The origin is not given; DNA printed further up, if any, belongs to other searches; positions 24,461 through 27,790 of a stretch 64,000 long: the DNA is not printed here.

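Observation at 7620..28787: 21-kb same-strand envelope locus (giant T9SS adhesin, OM barrels, vWA protein, MacB-type ABC fusion, TGase-like protease) that fits no named system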

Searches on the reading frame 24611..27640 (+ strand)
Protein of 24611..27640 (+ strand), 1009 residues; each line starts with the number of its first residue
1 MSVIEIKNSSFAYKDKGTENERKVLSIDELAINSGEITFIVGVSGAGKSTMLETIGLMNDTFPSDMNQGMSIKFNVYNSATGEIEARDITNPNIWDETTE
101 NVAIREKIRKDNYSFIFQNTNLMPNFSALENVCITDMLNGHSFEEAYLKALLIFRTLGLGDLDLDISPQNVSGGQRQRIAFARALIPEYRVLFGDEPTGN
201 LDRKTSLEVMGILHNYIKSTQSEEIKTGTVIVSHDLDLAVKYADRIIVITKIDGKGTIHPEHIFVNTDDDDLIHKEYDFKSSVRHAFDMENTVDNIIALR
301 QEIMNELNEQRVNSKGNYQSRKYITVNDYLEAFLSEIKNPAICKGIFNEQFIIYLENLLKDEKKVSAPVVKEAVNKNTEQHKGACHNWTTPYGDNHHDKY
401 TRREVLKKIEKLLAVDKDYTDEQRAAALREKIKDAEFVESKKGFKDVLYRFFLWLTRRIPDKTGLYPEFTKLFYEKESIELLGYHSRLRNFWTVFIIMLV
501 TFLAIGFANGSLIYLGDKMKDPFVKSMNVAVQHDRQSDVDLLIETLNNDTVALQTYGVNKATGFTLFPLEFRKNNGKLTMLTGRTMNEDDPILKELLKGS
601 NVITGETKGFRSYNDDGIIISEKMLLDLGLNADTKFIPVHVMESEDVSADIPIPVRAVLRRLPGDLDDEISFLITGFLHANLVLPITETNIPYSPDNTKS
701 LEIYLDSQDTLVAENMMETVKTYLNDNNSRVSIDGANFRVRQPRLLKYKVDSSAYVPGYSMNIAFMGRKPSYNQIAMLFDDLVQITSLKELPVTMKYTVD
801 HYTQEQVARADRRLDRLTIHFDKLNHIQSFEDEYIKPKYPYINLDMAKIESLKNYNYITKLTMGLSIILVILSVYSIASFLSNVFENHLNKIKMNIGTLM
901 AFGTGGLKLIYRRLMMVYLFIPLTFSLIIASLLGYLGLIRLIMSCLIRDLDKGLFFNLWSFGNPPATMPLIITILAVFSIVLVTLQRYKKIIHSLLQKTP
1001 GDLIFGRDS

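Call 3: search_protein_families(library=pfam, proteins=[window:24611-27640:+], max_evalue=0.01)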
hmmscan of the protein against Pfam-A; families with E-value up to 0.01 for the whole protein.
window:24611-27640:+ (1009 aa): 2 families
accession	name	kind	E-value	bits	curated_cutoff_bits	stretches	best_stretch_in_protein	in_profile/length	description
PF00005.33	ABC_tran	-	9.1e-19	68.9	25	1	29-198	5-136/137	ABC transporter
PF13476.12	AAA_23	-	0.0045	18.1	27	0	35-85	19-64/201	AAA domain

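Call 4: search_protein_families(library=ncbifam, proteins=[window:24611-27640:+], max_evalue=0.01)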
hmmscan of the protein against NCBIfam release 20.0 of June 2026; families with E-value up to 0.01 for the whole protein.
window:24611-27640:+ (1009 aa): 177 families (the best 25 are shown)
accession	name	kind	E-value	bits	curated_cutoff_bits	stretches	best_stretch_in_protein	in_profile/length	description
TIGR02211.1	LolD_lipo_ex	equivalog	7.6e-36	123.7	307.75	2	105-246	77-211/221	lipoprotein-releasing ABC transporter ATP-binding protein LolD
TIGR02982.1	heterocyst_DevA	subfamily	1.7e-32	112.8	295.8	1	3-249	1-214/220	ABC exporter ATP-binding subunit, DevA family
TIGR03608.1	L_ocin_972_ABC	subfamily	9.3e-31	106.9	254.85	1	20-248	9-205/206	putative bacteriocin export ABC transporter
TIGR02315.1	ABC_phnC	equivalog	1e-30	107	266.1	1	19-250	12-220/243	phosphonate ABC transporter ATP-binding protein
NF007826.0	PRK10535.1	equivalog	1.9e-30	105.7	966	1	4-254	5-219/648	macrolide ABC transporter ATP-binding protein/permease MacB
NF007879.0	PRK10584.1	equivalog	4.2e-29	101.9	336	1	104-245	81-216/228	putative ABC transporter ATP-binding protein YbbA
TIGR02673.1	FtsE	equivalog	5.5e-29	101.4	264.85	1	4-250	2-211/214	cell division ATP-binding protein FtsE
NF008639.0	PRK11629.1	equivalog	2.7e-27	95.7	360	2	103-243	80-214/234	lipoprotein-releasing ABC transporter ATP-binding protein LolD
TIGR04521.1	ECF_ATPase_2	equivalog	4.3e-27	94.9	330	1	4-268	1-237/279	energy-coupling factor transporter ATPase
NF038007.1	ABC_ATP_DarD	equivalog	2.3e-26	92.6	375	1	4-250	2-214/218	darobactin export ABC transporter ATP-binding protein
NF008428.0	PRK11264.1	equivalog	1.6e-25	89.8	406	1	1-251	1-219/250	L-cystine ABC transporter ATP-binding protein TcyN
NF007027.0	PRK09493.1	equivalog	1.8e-25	89.7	379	2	105-253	72-213/240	glutamine ABC transporter ATP-binding protein GlnQ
TIGR01186.1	proV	subfamily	3.4e-25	88.9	326.6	2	100-270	61-224/363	betaine/proline/choline family ABC transporter ATP-binding protein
NF010155.0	PRK13634.1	equivalog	1.2e-24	87.1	413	2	103-301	79-269/290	energy-coupling factor ABC transporter ATP-binding protein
TIGR03265.1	PhnT2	equivalog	5.2e-24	85.1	457.7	1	108-265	73-224/353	putative 2-aminoethylphosphonate ABC transporter ATP-binding protein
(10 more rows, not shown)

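Call 10: find_homologous_proteins(query=window:24611-27640:+, max_evalue=0.00001)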
Query window:24611-27640:+ (1009 aa): 897 proteins with E <= 0.00001 among 8000 candidates; the best 120 are listed.
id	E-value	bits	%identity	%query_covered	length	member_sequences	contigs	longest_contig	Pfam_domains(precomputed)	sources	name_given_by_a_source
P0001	0.0e+0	2263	100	100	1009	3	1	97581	PF00005.34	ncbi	-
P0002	0.0e+0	1914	84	100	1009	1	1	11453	PF00005.34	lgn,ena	-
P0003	0.0e+0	1532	70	100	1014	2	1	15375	PF00005.34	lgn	-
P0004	0.0e+0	1435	65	100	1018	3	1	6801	PF00005.34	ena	-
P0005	0.0e+0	1310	67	88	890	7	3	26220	PF00005.34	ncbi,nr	ncbi:MAG: ABC transporter ATP-binding protein, partial [Bacteroidales bacterium]|nr:ABC transporter 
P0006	0.0e+0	1289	60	100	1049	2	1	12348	PF00005.34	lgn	-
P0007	0.0e+0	1277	60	100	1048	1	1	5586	PF00005.34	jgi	-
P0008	0.0e+0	1054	53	92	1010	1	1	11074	PF00005.34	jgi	-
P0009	2.1e-280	951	45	100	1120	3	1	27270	PF00005.34,PF13304.13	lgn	-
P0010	6.7e-242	823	42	100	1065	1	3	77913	PF00005.34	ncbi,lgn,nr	ncbi:MAG: ABC transporter ATP-binding protein [Bacteroidales bacterium]|nr:ABC transporter ATP-bindi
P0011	3.0e-199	682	39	100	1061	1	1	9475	PF00005.34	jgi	jgi:ABC-type lipoprotein export system ATPase subunit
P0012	8.6e-199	681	39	100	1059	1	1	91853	PF00005.34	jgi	jgi:ABC-type lipoprotein export system ATPase subunit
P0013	2.3e-195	669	38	100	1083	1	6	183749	PF00005.34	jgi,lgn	jgi:putative ABC transport system ATP-binding protein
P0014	3.5e-195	669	39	100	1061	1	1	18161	PF00005.34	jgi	jgi:ABC-type lipoprotein export system ATPase subunit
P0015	7.7e-193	661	39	100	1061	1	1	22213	PF00005.34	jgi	jgi:putative ABC transport system ATP-binding protein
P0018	3.0e-184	633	38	100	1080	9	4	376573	PF00005.34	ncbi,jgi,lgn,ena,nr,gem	ncbi:MAG TPA: ABC transporter ATP-binding protein [Bacteroidales bacterium]|nr:ABC transporter ATP-b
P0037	4.7e-105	370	30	54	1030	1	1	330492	PF00005.34,PF13304.13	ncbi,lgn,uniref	ncbi:ATP-binding cassette domain-containing protein [Roseimarinus sediminis]|uniref:ATP-binding cass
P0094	3.0e-88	315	26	53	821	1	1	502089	PF02687.28,PF00005.34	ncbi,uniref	ncbi:ATP-binding cassette domain-containing protein [Flaviaesturariibacter amylovorans]|uniref:ABC t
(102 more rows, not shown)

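Call 11: find_encoding_contigs(protein=P0018, flank=10000, max_places=2)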
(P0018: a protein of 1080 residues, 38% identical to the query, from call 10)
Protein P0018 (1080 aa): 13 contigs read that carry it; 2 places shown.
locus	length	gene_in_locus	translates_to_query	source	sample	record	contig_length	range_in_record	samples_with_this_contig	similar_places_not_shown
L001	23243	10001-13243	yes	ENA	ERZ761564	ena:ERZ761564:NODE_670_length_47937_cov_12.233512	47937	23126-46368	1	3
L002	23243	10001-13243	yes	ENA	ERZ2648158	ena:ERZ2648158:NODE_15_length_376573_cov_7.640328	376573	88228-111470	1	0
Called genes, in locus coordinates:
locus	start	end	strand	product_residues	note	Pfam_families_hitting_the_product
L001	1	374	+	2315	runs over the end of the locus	PF18962:Por_Secre_tail (faint)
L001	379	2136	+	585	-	PF18962:Por_Secre_tail (weak)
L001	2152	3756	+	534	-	-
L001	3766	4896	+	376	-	PF18911:PKD_4, PF00801:PKD (weak)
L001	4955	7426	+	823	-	-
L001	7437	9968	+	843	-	PF17643:TssR (weak), PF20782:TssR_VWA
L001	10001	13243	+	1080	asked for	PF00005:ABC_tran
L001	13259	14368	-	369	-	-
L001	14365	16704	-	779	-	PF17900:Peptidase_M1_N (weak), PF01433:Peptidase_M1, PF18962:Por_Secre_tail (weak)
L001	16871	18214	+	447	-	PF25917:BSH_RND, PF25973:BSH_CzcB (weak), PF25984:BSH_YknX (weak), PF25881:HH_YBHG, PF25876:HH_MFP_RND (weak), PF25893:HH_CzcB (weak), PF25990:Beta-barrel_YknX (weak), PF25989:YknX_C, +1 more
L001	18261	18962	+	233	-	PF00814:TsaD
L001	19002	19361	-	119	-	PF00403:HMA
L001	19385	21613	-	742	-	PF13715:CarbopepD_reg_2, PF00593:TonB_dep_Rec_b-barrel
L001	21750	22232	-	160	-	-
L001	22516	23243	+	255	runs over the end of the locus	PF00378:ECH_1, PF16113:ECH_2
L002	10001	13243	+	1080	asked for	PF00005:ABC_tran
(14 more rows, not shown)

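Call 12: find_encoding_contigs(protein=P0037, flank=10000, max_places=2)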
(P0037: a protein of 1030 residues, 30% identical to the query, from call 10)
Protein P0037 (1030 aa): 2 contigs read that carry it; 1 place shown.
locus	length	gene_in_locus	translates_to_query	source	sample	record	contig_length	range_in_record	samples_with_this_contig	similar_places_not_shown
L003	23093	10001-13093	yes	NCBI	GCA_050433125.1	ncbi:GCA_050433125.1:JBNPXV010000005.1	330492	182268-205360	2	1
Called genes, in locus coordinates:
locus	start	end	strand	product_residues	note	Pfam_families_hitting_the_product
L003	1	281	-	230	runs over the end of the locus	PF00970:FAD_binding_6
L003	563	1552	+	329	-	PF00248:Aldo_ket_red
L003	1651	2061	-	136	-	PF00472:RF-1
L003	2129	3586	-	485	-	PF25145:NfeD1b_N, PF24961:NfeD_membrane, PF01957:NfeD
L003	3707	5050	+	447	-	PF00206:Lyase_1, PF08328:ASL_C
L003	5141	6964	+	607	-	PF00664:ABC_membrane, PF00005:ABC_tran, PF02463:SMC_N (weak)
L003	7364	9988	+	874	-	PF17643:TssR, PF20782:TssR_VWA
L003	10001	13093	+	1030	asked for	PF00005:ABC_tran, PF13304:AAA_21 (faint)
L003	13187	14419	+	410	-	PF16491:Peptidase_M48_N, PF05569:Peptidase_M56 (faint), PF01435:Peptidase_M48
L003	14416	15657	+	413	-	PF00994:MoCF_biosynth, PF18146:CinA_KH, PF02464:CinA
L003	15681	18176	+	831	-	PF05170:AsmA (weak)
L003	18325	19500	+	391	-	PF00144:Beta-lactamase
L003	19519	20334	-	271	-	PF00106:adh_short, PF08659:KR, PF13561:adh_short_C2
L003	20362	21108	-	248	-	PF02517:Rce1-like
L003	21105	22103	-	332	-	PF01073:3Beta_HSD, PF01370:Epimerase, PF02719:Polysacc_synt_2, PF04321:RmlD_sub_bind, PF05368:NmrA, PF07993:NAD_binding_4, PF16363:GDP_Man_Dehyd, PF13460:NAD_binding_10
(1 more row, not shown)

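Call 13: find_encoding_contigs(protein=P0094, flank=10000, max_places=2)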
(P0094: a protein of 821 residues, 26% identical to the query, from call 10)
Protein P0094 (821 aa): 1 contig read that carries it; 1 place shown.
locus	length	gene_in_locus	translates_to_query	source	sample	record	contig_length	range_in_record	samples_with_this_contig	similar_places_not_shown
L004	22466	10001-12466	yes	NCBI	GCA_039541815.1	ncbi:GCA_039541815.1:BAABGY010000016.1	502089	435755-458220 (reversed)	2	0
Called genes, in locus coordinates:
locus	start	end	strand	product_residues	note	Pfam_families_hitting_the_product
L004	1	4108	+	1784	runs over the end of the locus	PF22494:choice_anch_I (faint), PF01731:Arylesterase (faint), PF25174:Beta-prop_THOC3 (faint), PF10282:Lactonase (weak), PF21783:YNCE (weak), PF10282:Lactonase (weak), PF19406:PKD_5, PF18962:Por_Secre_tail, +1 more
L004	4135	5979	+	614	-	PF13568:OMP_b-brl_2 (faint)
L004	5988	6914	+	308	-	PF00801:PKD, PF18911:PKD_4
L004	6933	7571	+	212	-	-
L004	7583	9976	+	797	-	PF17643:TssR, PF20780:TssR_M (weak), PF20782:TssR_VWA, PF00092:VWA (weak), PF20781:TssR_C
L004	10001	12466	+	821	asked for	PF00005:ABC_tran, PF02687:FtsX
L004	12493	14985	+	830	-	PF02861:Clp_N, PF05621:TniB (weak), PF13191:AAA_16 (weak), PF00004:AAA, PF17871:AAA_lid_9, PF07724:AAA_2, PF07728:AAA_5, PF10431:ClpB_D2-small, +8 more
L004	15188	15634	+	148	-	-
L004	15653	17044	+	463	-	PF17541:TssC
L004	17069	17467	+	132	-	PF17642:TssD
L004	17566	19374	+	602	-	PF05954:Phage_GPD, PF04717:Phage_base_V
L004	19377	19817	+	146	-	PF04965:GPW_gp25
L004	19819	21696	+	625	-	PF05947:T6SS_TssF (weak)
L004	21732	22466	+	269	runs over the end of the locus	PF09994:T6SS_Tle1-like_cat (faint)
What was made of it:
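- In another clade it abuts T6SSiii genes (call 13).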

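Call 48: search_solved_structures(query=A2, max_evalue=0.01, show_alignments=0)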
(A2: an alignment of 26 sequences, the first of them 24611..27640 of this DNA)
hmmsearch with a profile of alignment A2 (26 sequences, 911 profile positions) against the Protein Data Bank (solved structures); distinct sequences matched with E-value up to 0.01: 581 (the best 60 are shown).
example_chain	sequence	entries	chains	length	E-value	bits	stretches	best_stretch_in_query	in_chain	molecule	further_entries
1f3o_A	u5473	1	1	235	1.9e-44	155.4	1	6-234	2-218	HYPOTHETICAL ABC TRANSPORTER ATP-BINDING PROTEIN MJ0796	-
7v8l_D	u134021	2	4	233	1.7e-43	152.3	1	1-227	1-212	Lipoprotein-releasing system ATP-binding protein LolD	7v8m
9rlc_D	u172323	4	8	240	1.8e-43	152.2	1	1-226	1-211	Lipoprotein-releasing system ATP-binding protein LolD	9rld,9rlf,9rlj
7arh_F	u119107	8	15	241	1.8e-43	152.2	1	1-226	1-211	Lipoprotein-releasing system ATP-binding protein LolD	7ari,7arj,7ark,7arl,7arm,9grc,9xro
9rle_D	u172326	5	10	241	1.9e-43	152.2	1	1-226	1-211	Lipoprotein-releasing system ATP-binding protein LolD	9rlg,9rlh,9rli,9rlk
1l2t_A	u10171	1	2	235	2.5e-43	151.7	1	6-234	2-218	Hypothetical ABC transporter ATP-binding protein MJ0796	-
5xu1_A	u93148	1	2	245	9.8e-43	149.8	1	1-235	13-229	ABC transporter ATP-binding protein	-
9w2w_D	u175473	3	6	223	1.2e-42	149.4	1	19-232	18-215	LolD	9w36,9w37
9w35_C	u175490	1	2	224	1.3e-42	149.4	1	19-232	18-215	LolD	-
7mdy_D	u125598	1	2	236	1.3e-42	149.3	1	5-226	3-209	Lipoprotein-releasing system ATP-binding protein LolD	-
7mdx_D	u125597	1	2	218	1.4e-42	149.3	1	6-227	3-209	Lipoprotein-releasing system ATP-binding protein LolD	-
7v8i_D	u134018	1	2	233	2.2e-42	148.6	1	1-227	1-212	Lipoprotein-releasing system ATP-binding protein LolD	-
9gvk_D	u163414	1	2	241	2.4e-42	148.5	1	1-226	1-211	Lipoprotein-releasing system ATP-binding protein LolD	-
2pcj_A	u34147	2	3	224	2.3e-41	145.2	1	22-224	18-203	Lipoprotein-releasing system ATP-binding protein lolD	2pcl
9ge6_B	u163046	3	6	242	2.4e-41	145.2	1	6-226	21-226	Uncharacterized ABC transporter ATP-binding protein YbbA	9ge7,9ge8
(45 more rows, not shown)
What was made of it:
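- On Type VII ABC / MacB family: The PDB profile search gives MJ0796, LolD, YbbA, MacB and BceA as best matches (call 48).
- Its ATPase domain is closest to MJ0796, LolD, YbbA, MacB and BceA (call 48).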

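Call 83: predict_structure(alignment_id=A2)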
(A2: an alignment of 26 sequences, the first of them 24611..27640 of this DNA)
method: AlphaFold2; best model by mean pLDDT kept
length: 1009 residues; sequences in the alignment: 26
mean_pLDDT: 81.4   pTM: 0.66
mean pLDDT of the five models: 81.4, 78.4, 77.6, 77.3, 76.8
residues with pLDDT >= 90: 142; 70-90: 752; 50-70: 62; < 50: 53
segments of 3 or more residues with pLDDT < 50: 363-384, 415-442
pLDDT, mean of each block of 10 residues (from residue 1): 85 77 88 87 85 89 83 86 86 84 86 83 86 87 91 87 87 85 87 78 76 76 73 84 88 84 77 64 84 86 90 82 89 88 77 87 48 35 58 66 83 53 40 36 75 82 77 85 78 89 87 78 80 87 89 86 91 88 89 84 89 91 91 89 78 91 80 91 72 82 91 92 87 85 85 90 88 88 88 85 81 85 80 86 77 77 81 86 83 83 77 86 91 86 80 77 64 86 88 81 72
secondary structure, 60 per line:
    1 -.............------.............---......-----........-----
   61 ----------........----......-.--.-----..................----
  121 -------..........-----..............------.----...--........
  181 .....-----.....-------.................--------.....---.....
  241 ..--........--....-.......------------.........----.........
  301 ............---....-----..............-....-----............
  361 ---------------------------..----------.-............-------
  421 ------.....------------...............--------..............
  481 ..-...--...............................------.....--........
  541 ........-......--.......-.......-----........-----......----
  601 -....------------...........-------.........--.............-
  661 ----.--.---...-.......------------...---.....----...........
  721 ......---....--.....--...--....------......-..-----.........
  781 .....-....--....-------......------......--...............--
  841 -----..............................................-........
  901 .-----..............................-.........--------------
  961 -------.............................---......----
elements in order (helices of 4 or more, strands of 3 or more residues): E2-14 E21-33 E37-42 H48-55 E71-78 E83-88 H99-112 E113-116 H128-137 H143-156 H173-185 E191-195 H203-219 E228-232 H236-242 E245-252 E255-258 E263-266 H279-287 H292-312 H316-319 H326-338 H340-343 H349-360 H402-413 H427-431 H444-458 H467-482 H489-519 E526-530 H533-548 H550-555 E558-564 E566-572 E578-585 H591-596 E602-605 E618-621 H622-628 E636-644 E647-659 E672-674 H676-682 E701-705 H710-726 E730-733 E736-740 E748-751 E758-763 H772-785 H787-790 E793-796 H804-809 E816-821 H824-838 H846-891 H893-901 H907-936 H938-946 H968-996 H1000-1005

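Call 85: fold_search(model_id=the predicted structure, library=pdb)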
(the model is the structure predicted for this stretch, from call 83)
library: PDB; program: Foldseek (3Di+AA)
matches with E <= 10: 1389; with E <= 0.001: 1133
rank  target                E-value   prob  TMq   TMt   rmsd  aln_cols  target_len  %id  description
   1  5lil_A                3.4e-21  1.00  0.40  0.59  11.6      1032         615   13  Structure of Aggregatibacter actinomycetemcomitans MacB bound to ATPyS (P21) (released 2017-11-15)
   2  5gko_A                7.8e-21  1.00  0.41  0.59  15.2      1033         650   13  Crystal structure of tripartite-type ABC transporter, MacB from Acinetobacter baumannii (released 2017-11-15)
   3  5lil_B                1.9e-20  1.00  0.43  0.66  11.1      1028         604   13  Structure of Aggregatibacter actinomycetemcomitans MacB bound to ATPyS (P21) (released 2017-11-15)
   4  5lj7_B                8.5e-20  1.00  0.42  0.66  11.3      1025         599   12  Structure of Aggregatibacter actinomycetemcomitans MacB bound to ATP (P21) (released 2017-11-15)
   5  5lj6                  1.5e-19  1.00  0.41  0.64  15.4      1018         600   13  Structure of Aggregatibacter actinomycetemcomitans MacB bound to ATPyS (P6522) (released 2017-11-15)
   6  5lj7_A                6.1e-19  1.00  0.39  0.61  11.4      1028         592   13  Structure of Aggregatibacter actinomycetemcomitans MacB bound to ATP (P21) (released 2017-11-15)
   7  5nik_J                2.7e-15  1.00  0.43  0.63  10.1      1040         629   13  Structure of the MacAB-TolC ABC-type tripartite multidrug efflux pump (released 2017-05-24)
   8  5lj9_B                1.6e-13  1.00  0.20  0.82   3.6       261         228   28  Structure of the E. coli MacB ABC domain (C2221) (released 2017-11-15)
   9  1l2t_B                1.8e-13  1.00  0.20  0.76   3.6       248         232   32  Dimeric Structure of MJ0796, a Bacterial ABC Transporter Cassette (released 2002-07-24)
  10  5lja                  2.1e-13  1.00  0.20  0.81   3.5       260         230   29  Structure of the E. coli MacB ABC domain (P6122) (released 2017-11-15)
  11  5lj9_A                2.7e-13  1.00  0.20  0.82   3.6       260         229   29  Structure of the E. coli MacB ABC domain (C2221) (released 2017-11-15)
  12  1l2t_A                3.8e-13  1.00  0.19  0.76   3.8       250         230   31  Dimeric Structure of MJ0796, a Bacterial ABC Transporter Cassette (released 2002-07-24)
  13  2pcj_A                4.3e-13  1.00  0.20  0.82   3.8       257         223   31  Crystal structure of ABC transporter (aq_297) From Aquifex Aeolicus VF5 (released 2007-10-02)
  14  8g4d_B                6.2e-13  1.00  0.21  0.80  10.3       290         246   24  BceABS ATPgS tilted BceS (released 2023-06-21)
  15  9ge6_B                6.8e-13  1.00  0.21  0.87   3.4       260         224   30  Structure of E. coli YbbAP (released 2025-05-28)
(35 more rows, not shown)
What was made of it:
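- On Type VII ABC / MacB family: The AF2 model aligns to full-length MacB at E 3e-21 (call 85).
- On Lap adhesin system: The ABC protein is MacB-type (call 85).
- The AF2 model matches full-length MacB at E 3e-21, TM-score on target 0.59-0.66 (call 85).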
